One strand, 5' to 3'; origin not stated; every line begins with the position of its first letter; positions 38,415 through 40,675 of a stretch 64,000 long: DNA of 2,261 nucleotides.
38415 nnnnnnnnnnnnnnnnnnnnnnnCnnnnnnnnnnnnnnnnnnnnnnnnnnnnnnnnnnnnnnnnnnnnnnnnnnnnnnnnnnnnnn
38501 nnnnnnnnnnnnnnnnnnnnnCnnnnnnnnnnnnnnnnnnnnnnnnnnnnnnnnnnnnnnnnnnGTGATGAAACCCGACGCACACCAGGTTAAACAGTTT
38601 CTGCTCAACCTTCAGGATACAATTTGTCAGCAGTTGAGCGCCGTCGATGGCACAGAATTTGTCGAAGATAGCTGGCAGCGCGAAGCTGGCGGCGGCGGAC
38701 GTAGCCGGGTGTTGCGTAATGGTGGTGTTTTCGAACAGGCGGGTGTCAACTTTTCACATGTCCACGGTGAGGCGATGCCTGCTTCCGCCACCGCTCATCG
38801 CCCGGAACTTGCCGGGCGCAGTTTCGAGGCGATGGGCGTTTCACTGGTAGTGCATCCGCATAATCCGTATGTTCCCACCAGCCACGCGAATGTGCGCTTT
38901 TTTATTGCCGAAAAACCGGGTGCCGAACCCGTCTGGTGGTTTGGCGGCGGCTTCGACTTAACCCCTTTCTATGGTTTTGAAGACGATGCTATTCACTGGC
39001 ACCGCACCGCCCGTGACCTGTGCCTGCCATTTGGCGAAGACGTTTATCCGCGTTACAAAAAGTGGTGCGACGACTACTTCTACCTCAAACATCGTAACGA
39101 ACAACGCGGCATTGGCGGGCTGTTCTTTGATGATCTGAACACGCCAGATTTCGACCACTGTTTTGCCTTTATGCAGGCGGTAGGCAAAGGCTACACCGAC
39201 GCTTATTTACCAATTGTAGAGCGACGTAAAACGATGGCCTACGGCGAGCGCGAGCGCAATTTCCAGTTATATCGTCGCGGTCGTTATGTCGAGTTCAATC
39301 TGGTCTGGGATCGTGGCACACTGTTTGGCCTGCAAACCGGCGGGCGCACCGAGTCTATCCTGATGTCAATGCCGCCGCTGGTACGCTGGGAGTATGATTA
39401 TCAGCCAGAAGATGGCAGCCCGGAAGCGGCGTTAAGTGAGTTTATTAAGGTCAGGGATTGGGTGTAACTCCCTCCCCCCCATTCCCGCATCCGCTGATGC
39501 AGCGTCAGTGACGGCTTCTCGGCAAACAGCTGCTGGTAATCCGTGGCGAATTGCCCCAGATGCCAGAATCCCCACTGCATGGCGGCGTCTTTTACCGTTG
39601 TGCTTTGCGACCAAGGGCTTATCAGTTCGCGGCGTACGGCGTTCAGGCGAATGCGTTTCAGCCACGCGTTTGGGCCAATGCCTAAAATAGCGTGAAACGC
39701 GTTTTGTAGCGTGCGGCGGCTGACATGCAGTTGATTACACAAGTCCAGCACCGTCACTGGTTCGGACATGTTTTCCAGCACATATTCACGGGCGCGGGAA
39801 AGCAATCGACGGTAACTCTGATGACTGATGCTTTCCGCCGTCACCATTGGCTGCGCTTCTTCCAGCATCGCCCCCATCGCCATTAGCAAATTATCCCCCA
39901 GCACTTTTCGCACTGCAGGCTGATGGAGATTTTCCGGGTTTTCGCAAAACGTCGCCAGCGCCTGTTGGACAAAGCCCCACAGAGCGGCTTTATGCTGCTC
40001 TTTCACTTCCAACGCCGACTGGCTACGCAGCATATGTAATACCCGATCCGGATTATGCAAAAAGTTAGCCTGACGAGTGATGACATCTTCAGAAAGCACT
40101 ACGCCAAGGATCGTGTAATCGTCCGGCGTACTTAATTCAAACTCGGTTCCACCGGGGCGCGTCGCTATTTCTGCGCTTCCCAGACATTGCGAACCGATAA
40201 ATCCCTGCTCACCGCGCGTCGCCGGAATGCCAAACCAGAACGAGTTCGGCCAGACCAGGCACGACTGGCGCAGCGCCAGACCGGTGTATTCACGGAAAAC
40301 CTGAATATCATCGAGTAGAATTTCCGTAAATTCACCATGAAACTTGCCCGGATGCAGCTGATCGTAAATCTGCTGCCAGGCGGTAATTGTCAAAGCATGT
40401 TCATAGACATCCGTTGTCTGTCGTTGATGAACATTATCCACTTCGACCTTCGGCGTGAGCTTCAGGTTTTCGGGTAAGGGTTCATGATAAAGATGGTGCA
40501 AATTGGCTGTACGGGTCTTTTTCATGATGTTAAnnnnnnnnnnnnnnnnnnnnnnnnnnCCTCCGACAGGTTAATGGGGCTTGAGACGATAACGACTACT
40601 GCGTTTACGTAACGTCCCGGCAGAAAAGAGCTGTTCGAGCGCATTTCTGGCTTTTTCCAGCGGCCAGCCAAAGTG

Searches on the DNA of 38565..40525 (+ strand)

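Call 3: search_dna_similar(query=window:39340-39560:+, collection=ecoli_genomes, mode=near, max_rows=40, rows=spread)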
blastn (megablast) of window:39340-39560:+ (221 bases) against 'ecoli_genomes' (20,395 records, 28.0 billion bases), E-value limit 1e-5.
Records with a match: 5425; places in all: 5440; records where one place covers at least 80% of the query: 5396.
Genomes with a match: 5424 of 5426; with a place that covers at least 80% of the query: 5395. Places per genome that has any: lowest 1, median 1, highest 2. On chromosomes: 5439 places; on plasmids: 1.
Best place of each record, by identity: >=99% 3; 95-99% 4708; 90-95% 714.
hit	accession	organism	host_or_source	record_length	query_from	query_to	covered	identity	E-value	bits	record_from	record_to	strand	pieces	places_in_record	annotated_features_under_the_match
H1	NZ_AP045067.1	Escherichia coli strain JNE23-011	Homo sapiens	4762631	1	221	100%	100.0%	3e-111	409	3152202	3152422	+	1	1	eutR: HTH-type transcriptional regulator EutR | hemF: oxygen-dependent coproporphyrinogen oxidase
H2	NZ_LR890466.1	Escherichia coli strain MSB1_7A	Homo sapiens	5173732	1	221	100%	98.2%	2e-104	387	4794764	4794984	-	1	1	hemF: oxygen-dependent coproporphyrinogen oxidase | eutR: HTH-type transcriptional regulator EutR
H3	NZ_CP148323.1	Escherichia coli strain Z1323HEC0477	Homo sapiens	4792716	1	221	100%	97.3%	3e-101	375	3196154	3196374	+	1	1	hemF: oxygen-dependent coproporphyrinogen oxidase | eutR: HTH-type transcriptional regulator EutR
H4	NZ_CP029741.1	Escherichia coli strain AR_0085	missing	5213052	1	221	100%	96.4%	8e-98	364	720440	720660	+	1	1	hemF: oxygen-dependent coproporphyrinogen oxidase | eutR: HTH-type transcriptional regulator EutR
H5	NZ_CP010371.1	Escherichia coli strain 6409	Homo sapiens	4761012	1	221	100%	96.4%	8e-98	364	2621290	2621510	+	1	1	hemF: oxygen-dependent coproporphyrinogen oxidase | eutR: HTH-type transcriptional regulator EutR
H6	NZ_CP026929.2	Escherichia coli strain CFS3246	Bos taurus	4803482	1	221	100%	96.4%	8e-98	364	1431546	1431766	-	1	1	hemF: oxygen-dependent coproporphyrinogen oxidase | eutR: HTH-type transcriptional regulator EutR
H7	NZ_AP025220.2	Escherichia coli strain 2017.11.01CC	Homo sapiens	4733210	1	221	100%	96.4%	8e-98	364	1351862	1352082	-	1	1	hemF: oxygen-dependent coproporphyrinogen oxidase | eutR: HTH-type transcriptional regulator EutR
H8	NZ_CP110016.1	Escherichia coli strain HE_100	laboratory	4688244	1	221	100%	96.4%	8e-98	364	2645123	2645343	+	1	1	hemF: oxygen-dependent coproporphyrinogen oxidase | eutR: HTH-type transcriptional regulator EutR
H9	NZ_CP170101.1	Escherichia coli BL21 strain BL21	missing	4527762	1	221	100%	96.4%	8e-98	364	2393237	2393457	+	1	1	hemF: oxygen-dependent coproporphyrinogen oxidase | eutR: HTH-type transcriptional regulator EutR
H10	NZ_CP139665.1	Escherichia coli strain TP10-1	Homo sapiens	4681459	1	221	100%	96.4%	8e-98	364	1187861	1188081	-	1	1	hemF: oxygen-dependent coproporphyrinogen oxidase | eutR: HTH-type transcriptional regulator EutR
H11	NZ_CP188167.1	Escherichia coli strain TUM24570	Laboratory developed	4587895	1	221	100%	96.4%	8e-98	364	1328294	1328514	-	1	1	hemF: oxygen-dependent coproporphyrinogen oxidase | eutR: HTH-type transcriptional regulator EutR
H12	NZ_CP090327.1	Escherichia coli strain ECO12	Homo sapiens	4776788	1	221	100%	96.4%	8e-98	364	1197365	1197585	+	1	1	hemF: oxygen-dependent coproporphyrinogen oxidase | eutR: HTH-type transcriptional regulator EutR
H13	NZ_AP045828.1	Escherichia coli strain 23CRST014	Homo sapiens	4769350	1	221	100%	96.4%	8e-98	364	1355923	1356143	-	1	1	hemF: oxygen-dependent coproporphyrinogen oxidase | eutR: HTH-type transcriptional regulator EutR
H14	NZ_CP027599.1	Escherichia coli strain 97-3250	Homo sapiens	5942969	1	221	100%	95.9%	4e-96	359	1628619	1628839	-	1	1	hemF: oxygen-dependent coproporphyrinogen oxidase | eutR: HTH-type transcriptional regulator EutR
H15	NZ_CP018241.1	Escherichia coli strain 319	missing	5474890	1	221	100%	95.9%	4e-96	359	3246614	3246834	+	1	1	hemF: oxygen-dependent coproporphyrinogen oxidase | eutR: HTH-type transcriptional regulator EutR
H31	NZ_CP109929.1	Escherichia coli O6:K2:H1 strain C 691-04A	Homo sapiens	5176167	1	221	100%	95.5%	2e-94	353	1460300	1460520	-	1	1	hemF: oxygen-dependent coproporphyrinogen oxidase | eutR: HTH-type transcriptional regulator EutR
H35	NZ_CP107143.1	Escherichia coli strain S2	human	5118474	1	221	100%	94.6%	4e-91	342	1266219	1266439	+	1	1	eutR: HTH-type transcriptional regulator EutR | hemF: oxygen-dependent coproporphyrinogen oxidase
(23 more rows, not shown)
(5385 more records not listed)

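Call 5: get_annotated_region(hit=H1, flank=1500)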
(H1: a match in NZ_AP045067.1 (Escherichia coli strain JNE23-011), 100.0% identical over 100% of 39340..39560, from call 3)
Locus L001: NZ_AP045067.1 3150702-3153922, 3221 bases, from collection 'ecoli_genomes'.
description: Escherichia coli strain JNE23-011 chromosome, complete genome
organism: Escherichia coli strain JNE23-011 (NCBI taxid 562)
replicon: chromosome; assembly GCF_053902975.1
host: Homo sapiens; source: -; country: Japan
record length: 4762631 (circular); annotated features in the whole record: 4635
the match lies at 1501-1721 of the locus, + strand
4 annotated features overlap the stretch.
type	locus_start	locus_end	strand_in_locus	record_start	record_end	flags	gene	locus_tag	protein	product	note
CDS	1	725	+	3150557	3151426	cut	amiA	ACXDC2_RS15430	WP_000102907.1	N-acetylmuramoyl-L-alanine amidase AmiA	-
CDS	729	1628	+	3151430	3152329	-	hemF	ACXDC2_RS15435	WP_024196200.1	oxygen-dependent coproporphyrinogen oxidase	-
CDS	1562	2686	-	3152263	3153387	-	eutR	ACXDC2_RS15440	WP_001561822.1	HTH-type transcriptional regulator EutR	-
CDS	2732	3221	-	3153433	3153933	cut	eutK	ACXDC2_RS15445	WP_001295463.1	ethanolamine utilization microcompartment protein EutK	-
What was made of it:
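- On EutR (NCBIfam NF007522 equivalog, AraC/XylS family): PGAP still names the product EutR (call 5).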

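Call 6: get_annotated_region(hit=H2, flank=1500)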
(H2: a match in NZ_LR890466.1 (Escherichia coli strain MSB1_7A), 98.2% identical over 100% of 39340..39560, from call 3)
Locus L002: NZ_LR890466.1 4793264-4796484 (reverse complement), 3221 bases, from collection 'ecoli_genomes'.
description: Escherichia coli strain MSB1_7A isolate MSB1_7A chromosome 1, complete sequence
organism: Escherichia coli strain MSB1_7A (NCBI taxid 562)
replicon: chromosome; assembly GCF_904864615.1
host: Homo sapiens; source: rectal swab; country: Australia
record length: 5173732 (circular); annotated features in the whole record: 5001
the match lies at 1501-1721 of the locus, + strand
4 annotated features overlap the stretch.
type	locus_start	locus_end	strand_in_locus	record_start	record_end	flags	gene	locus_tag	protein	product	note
CDS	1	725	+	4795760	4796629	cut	amiA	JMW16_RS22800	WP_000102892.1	N-acetylmuramoyl-L-alanine amidase AmiA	-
CDS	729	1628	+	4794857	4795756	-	hemF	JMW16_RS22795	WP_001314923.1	oxygen-dependent coproporphyrinogen oxidase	-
CDS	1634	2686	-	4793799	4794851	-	eutR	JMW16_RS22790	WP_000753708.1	HTH-type transcriptional regulator EutR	-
CDS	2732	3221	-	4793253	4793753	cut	eutK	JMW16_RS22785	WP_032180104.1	ethanolamine utilization microcompartment protein EutK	-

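Call 7: get_annotated_region(hit=H9, flank=1500)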
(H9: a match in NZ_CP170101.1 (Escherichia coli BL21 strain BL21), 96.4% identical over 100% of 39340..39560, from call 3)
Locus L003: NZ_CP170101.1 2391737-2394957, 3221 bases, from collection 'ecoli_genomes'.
description: Escherichia coli BL21 chromosome, complete genome
organism: Escherichia coli BL21 strain BL21 (NCBI taxid 511693)
replicon: chromosome; assembly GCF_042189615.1
host: missing; source: -; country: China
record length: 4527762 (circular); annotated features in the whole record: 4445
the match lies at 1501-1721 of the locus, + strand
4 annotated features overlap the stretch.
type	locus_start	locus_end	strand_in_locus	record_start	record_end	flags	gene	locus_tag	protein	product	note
CDS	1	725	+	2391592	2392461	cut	amiA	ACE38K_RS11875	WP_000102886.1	N-acetylmuramoyl-L-alanine amidase AmiA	-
CDS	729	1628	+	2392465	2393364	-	hemF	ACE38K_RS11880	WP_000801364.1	oxygen-dependent coproporphyrinogen oxidase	-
CDS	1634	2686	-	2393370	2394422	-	eutR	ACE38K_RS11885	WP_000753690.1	HTH-type transcriptional regulator EutR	-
CDS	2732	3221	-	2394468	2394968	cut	eutK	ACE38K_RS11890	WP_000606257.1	ethanolamine utilization microcompartment protein EutK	-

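Call 8: get_annotated_region(hit=H35, flank=1500)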
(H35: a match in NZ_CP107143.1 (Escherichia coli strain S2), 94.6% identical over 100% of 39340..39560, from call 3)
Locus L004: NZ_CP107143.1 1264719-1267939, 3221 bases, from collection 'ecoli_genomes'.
description: Escherichia coli strain S2 chromosome, complete genome
organism: Escherichia coli strain S2 (NCBI taxid 562)
replicon: chromosome; assembly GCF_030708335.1
host: -; source: human; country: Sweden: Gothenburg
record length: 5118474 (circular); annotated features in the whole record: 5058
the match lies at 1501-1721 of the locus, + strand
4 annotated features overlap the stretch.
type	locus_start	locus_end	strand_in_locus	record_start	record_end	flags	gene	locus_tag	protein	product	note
CDS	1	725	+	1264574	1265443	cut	amiA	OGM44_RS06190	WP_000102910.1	N-acetylmuramoyl-L-alanine amidase AmiA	-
CDS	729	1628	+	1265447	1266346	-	hemF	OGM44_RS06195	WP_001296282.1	oxygen-dependent coproporphyrinogen oxidase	-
CDS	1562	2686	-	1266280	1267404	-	eutR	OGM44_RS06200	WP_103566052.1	HTH-type transcriptional regulator EutR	-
CDS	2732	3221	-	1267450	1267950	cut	eutK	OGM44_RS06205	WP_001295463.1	ethanolamine utilization microcompartment protein EutK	-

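Call 10: search_dna_similar(query=window:39456-39520:+, collection=ecoli_genomes, mode=near, max_rows=60, rows=best)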
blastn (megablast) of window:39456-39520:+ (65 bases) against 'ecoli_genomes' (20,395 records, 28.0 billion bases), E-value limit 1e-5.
Records with a match: 2842; places in all: 2843; records where one place covers at least 80% of the query: 2831.
Genomes with a match: 2841 of 5426; with a place that covers at least 80% of the query: 2830. Places per genome that has any: lowest 1, median 1, highest 2. On chromosomes: 2842 places; on plasmids: 1.
Best place of each record, by identity: >=99% 19; 95-99% 2815; 90-95% 8.
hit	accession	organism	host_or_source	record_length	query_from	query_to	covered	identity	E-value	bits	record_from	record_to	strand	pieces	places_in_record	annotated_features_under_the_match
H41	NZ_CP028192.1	Escherichia coli strain CFSAN018748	tissue and/or biological fluid swine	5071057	1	65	100%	100.0%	3e-25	121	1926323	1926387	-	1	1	eutR: HTH-type transcriptional regulator EutR | hemF: oxygen-dependent coproporphyrinogen oxidase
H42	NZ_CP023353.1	Escherichia coli strain 746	canine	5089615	1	65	100%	100.0%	3e-25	121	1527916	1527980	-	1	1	eutR: HTH-type transcriptional regulator EutR | hemF: oxygen-dependent coproporphyrinogen oxidase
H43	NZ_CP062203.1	Escherichia coli strain K_EC180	swine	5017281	1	65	100%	100.0%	3e-25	121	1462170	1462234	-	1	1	eutR: HTH-type transcriptional regulator EutR | hemF: oxygen-dependent coproporphyrinogen oxidase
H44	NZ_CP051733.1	Escherichia coli strain SCU-109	Homo sapiens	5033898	1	65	100%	100.0%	3e-25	121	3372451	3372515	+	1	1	eutR: HTH-type transcriptional regulator EutR | hemF: oxygen-dependent coproporphyrinogen oxidase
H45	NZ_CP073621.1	Escherichia coli strain CE2050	Chroicocephalus novaehollandiae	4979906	1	65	100%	100.0%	3e-25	121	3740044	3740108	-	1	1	eutR: HTH-type transcriptional regulator EutR | hemF: oxygen-dependent coproporphyrinogen oxidase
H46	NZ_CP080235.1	Escherichia coli O139:H1 strain W13-16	Sus scrofa scrofa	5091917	1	65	100%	100.0%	3e-25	121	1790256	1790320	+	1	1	eutR: HTH-type transcriptional regulator EutR | hemF: oxygen-dependent coproporphyrinogen oxidase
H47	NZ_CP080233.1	Escherichia coli O139:H1 strain P15-25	Sus scrofa domesticus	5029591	1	65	100%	100.0%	3e-25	121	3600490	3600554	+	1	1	eutR: HTH-type transcriptional regulator EutR | hemF: oxygen-dependent coproporphyrinogen oxidase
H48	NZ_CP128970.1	Escherichia coli strain TUM1886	missing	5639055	1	65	100%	100.0%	3e-25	121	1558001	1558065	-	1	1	eutR: HTH-type transcriptional regulator EutR | hemF: oxygen-dependent coproporphyrinogen oxidase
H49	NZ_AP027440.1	Escherichia coli strain EC556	Sus scrofa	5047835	1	65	100%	100.0%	3e-25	121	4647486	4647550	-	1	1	eutR: HTH-type transcriptional regulator EutR | hemF: oxygen-dependent coproporphyrinogen oxidase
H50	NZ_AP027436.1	Escherichia coli strain EC571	Sus scrofa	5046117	1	65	100%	100.0%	3e-25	121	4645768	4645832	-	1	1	eutR: HTH-type transcriptional regulator EutR | hemF: oxygen-dependent coproporphyrinogen oxidase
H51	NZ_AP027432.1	Escherichia coli strain EC581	Sus scrofa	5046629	1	65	100%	100.0%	3e-25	121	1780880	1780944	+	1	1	eutR: HTH-type transcriptional regulator EutR | hemF: oxygen-dependent coproporphyrinogen oxidase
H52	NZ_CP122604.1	Escherichia coli strain ETEC6334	Sus scrofa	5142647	1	65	100%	100.0%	3e-25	121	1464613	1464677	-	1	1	eutR: HTH-type transcriptional regulator EutR | hemF: oxygen-dependent coproporphyrinogen oxidase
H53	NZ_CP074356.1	Escherichia coli strain XJ6.1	bovine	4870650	1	65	100%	100.0%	3e-25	121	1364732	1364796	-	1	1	eutR: HTH-type transcriptional regulator EutR | hemF: oxygen-dependent coproporphyrinogen oxidase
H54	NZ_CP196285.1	Escherichia coli strain ECamp083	Homo sapiens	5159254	1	65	100%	100.0%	3e-25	121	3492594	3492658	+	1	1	eutR: HTH-type transcriptional regulator EutR | hemF: oxygen-dependent coproporphyrinogen oxidase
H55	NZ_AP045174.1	Escherichia coli strain JNEC-KY178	Homo sapiens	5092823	1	65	100%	100.0%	3e-25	121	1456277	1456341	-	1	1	eutR: HTH-type transcriptional regulator EutR | hemF: oxygen-dependent coproporphyrinogen oxidase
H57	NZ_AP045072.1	Escherichia coli strain JNE112863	Homo sapiens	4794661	1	65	100%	100.0%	3e-25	121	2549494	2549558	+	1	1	eutR: HTH-type transcriptional regulator EutR | hemF: oxygen-dependent coproporphyrinogen oxidase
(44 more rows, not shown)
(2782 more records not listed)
